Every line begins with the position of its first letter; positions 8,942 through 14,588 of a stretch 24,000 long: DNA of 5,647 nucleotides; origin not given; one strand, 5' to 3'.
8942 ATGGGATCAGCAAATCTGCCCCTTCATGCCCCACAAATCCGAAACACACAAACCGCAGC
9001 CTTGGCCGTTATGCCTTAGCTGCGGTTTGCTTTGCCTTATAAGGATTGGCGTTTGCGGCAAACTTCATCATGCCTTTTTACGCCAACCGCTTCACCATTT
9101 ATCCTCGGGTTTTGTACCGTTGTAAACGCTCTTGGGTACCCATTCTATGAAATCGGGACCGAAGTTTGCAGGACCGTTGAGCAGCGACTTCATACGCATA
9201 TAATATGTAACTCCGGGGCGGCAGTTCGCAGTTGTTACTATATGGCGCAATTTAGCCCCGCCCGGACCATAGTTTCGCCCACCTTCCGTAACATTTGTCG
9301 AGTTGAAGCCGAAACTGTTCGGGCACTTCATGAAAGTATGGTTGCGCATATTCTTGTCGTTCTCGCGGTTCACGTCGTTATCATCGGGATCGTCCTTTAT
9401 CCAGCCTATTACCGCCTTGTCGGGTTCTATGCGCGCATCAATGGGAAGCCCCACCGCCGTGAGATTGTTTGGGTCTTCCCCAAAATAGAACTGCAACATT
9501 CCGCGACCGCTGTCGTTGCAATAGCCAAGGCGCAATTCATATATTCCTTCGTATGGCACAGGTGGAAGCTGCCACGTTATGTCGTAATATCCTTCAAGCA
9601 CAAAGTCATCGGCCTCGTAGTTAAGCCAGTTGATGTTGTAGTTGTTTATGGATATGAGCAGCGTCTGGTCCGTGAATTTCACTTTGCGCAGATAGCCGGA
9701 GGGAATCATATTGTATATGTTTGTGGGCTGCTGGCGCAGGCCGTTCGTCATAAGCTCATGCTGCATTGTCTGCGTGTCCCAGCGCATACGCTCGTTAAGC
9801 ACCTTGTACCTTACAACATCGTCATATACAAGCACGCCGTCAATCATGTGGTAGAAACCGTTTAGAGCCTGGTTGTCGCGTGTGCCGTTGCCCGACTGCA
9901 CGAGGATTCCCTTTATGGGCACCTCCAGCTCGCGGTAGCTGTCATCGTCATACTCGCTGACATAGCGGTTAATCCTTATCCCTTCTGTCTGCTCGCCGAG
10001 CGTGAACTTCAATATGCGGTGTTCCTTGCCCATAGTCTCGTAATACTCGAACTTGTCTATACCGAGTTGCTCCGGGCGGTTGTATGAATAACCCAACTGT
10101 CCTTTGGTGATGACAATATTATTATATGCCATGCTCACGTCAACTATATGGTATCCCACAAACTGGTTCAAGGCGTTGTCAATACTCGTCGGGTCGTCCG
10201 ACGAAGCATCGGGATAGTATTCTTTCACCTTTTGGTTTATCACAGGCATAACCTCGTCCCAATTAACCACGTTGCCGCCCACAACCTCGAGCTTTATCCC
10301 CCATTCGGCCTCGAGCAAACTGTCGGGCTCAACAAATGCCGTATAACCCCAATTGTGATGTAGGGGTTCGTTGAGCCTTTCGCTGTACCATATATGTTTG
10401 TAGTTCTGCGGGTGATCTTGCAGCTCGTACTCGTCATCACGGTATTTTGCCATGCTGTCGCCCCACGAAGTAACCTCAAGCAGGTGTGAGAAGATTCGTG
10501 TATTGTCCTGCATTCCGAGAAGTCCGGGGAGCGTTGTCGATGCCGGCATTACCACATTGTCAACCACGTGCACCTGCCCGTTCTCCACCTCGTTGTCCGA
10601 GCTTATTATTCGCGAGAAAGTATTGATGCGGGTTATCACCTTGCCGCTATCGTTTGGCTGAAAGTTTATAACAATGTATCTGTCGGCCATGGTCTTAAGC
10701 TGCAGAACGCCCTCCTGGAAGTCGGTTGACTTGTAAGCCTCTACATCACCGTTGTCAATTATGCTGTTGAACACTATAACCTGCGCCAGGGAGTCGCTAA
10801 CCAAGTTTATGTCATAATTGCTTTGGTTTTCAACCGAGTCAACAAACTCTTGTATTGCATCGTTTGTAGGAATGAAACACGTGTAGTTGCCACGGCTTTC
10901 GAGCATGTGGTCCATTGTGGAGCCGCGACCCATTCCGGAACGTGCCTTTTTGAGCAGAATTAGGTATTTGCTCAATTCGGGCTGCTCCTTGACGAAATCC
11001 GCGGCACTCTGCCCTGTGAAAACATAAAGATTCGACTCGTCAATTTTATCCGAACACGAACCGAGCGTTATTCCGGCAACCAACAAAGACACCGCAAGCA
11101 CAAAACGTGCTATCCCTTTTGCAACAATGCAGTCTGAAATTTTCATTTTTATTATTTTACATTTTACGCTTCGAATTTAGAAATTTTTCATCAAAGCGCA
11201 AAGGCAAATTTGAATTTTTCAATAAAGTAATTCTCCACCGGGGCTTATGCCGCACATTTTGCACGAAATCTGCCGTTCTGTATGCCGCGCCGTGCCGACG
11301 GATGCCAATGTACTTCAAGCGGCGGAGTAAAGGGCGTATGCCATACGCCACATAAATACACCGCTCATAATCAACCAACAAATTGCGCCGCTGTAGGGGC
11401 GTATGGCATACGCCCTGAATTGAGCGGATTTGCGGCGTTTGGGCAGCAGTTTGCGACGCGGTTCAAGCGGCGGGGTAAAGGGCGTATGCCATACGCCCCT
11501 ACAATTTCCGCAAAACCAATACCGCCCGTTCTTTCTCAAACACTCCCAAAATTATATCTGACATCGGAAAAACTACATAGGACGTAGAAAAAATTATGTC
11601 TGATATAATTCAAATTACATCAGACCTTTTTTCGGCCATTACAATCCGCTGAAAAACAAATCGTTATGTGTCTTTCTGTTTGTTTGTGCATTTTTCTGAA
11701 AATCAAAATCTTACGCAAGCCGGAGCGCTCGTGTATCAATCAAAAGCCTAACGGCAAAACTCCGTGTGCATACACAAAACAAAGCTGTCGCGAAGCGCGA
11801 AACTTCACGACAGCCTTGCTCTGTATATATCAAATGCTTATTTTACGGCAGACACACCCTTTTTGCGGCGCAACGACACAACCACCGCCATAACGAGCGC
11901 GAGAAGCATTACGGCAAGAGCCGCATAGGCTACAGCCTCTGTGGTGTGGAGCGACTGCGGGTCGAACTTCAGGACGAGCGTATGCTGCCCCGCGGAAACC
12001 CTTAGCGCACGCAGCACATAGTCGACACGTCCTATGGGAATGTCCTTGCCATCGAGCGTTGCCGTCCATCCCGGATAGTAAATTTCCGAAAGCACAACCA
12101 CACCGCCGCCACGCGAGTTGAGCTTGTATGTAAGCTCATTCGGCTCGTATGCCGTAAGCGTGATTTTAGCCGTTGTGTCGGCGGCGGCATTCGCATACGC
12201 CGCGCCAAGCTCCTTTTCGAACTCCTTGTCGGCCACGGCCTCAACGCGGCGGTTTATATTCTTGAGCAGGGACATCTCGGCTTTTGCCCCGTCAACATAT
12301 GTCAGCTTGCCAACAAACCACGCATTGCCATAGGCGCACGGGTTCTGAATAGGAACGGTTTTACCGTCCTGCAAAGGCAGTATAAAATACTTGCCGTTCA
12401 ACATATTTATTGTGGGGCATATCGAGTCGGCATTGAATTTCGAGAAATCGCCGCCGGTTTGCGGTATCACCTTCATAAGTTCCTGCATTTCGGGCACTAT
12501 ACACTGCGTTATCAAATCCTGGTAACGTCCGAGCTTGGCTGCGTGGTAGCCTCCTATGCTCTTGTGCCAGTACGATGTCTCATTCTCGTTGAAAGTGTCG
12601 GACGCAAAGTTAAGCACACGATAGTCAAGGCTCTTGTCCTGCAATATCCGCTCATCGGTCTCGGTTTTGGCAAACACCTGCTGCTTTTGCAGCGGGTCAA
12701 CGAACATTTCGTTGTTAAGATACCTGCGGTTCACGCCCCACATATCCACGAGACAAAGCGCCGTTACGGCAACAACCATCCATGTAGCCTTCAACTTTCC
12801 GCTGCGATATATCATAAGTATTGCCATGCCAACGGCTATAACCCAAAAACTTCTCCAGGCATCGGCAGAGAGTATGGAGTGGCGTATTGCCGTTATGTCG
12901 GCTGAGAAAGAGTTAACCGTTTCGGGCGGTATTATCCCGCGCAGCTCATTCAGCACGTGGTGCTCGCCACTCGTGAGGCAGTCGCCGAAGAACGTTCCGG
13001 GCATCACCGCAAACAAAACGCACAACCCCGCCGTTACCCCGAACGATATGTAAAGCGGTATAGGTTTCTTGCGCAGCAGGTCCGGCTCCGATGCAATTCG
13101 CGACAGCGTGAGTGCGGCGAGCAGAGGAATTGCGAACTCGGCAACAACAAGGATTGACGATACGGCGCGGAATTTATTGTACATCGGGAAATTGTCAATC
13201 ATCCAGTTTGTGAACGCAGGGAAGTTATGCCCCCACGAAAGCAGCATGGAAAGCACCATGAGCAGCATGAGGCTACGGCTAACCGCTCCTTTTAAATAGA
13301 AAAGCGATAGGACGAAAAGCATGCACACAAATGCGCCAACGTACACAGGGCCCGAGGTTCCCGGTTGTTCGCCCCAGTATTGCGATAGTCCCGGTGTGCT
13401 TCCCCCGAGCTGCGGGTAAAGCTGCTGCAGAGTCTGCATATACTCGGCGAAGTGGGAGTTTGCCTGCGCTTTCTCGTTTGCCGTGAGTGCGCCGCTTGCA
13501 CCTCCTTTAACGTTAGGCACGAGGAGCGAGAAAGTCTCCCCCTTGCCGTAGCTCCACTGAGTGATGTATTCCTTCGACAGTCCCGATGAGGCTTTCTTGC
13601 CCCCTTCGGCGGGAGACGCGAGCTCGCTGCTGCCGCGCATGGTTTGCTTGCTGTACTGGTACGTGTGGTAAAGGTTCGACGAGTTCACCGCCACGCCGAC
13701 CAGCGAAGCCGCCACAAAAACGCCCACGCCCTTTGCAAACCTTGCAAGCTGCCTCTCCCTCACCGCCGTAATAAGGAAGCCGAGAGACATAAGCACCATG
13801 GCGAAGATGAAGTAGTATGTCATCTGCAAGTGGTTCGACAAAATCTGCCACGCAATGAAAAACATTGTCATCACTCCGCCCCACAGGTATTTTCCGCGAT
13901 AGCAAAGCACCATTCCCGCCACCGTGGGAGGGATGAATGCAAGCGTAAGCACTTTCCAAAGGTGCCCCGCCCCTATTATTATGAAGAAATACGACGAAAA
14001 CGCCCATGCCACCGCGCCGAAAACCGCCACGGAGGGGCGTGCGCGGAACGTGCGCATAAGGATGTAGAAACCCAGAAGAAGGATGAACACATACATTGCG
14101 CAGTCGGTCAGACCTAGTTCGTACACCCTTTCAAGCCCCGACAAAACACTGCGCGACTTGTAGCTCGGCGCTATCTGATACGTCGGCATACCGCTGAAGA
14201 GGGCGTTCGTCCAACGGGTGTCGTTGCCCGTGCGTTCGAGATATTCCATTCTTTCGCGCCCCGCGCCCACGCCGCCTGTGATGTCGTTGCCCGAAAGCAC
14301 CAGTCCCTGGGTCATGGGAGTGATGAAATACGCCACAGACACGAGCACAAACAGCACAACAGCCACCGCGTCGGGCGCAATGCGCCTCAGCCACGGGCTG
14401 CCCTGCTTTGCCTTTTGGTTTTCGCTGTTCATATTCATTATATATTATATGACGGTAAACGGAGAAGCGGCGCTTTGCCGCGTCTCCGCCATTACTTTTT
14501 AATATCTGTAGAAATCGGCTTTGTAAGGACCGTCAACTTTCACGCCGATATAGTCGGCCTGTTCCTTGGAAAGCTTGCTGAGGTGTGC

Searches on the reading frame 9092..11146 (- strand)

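Call 11: search_protein_families(library=pfam, proteins=[window:9092-11146:-])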
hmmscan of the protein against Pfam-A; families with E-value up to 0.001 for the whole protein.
window:9092-11146:- (684 aa): 1 family
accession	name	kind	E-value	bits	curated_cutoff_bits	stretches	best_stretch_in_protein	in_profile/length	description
PF02469.27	Fasciclin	-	3e-12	47.3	22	1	78-201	15-123/123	Fasciclin domain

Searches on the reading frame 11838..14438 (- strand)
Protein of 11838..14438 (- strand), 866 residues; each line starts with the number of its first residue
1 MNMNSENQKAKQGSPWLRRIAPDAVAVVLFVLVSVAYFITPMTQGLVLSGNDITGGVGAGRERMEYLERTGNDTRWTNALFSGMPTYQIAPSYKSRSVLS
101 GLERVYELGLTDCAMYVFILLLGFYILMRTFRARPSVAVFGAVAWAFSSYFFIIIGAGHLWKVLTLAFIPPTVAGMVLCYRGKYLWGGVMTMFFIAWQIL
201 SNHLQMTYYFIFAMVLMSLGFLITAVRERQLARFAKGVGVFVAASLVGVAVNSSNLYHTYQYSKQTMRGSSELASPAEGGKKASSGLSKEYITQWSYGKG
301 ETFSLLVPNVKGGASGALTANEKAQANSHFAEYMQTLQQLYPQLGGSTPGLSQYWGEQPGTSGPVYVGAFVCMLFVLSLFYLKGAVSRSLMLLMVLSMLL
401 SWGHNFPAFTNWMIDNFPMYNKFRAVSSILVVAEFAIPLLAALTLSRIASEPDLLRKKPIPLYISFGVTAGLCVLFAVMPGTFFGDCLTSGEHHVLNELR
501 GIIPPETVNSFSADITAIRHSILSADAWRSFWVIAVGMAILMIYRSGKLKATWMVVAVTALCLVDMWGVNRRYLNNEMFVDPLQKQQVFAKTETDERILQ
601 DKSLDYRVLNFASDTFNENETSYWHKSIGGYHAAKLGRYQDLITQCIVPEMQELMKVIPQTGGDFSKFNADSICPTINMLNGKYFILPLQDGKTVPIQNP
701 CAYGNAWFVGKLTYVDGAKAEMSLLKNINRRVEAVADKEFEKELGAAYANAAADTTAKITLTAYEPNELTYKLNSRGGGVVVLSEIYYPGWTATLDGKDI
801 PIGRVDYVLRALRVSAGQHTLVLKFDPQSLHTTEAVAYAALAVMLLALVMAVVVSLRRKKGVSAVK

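Call 11: search_protein_families(library=pfam, proteins=[window:11838-14438:-])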
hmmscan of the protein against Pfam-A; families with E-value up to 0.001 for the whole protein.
window:11838-14438:- (866 aa): 1 family
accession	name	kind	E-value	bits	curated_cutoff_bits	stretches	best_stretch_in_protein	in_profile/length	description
PF09586.16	YfhO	-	2.5e-09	36.6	28.5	1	747-833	743-831/835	Bacterial membrane protein YfhO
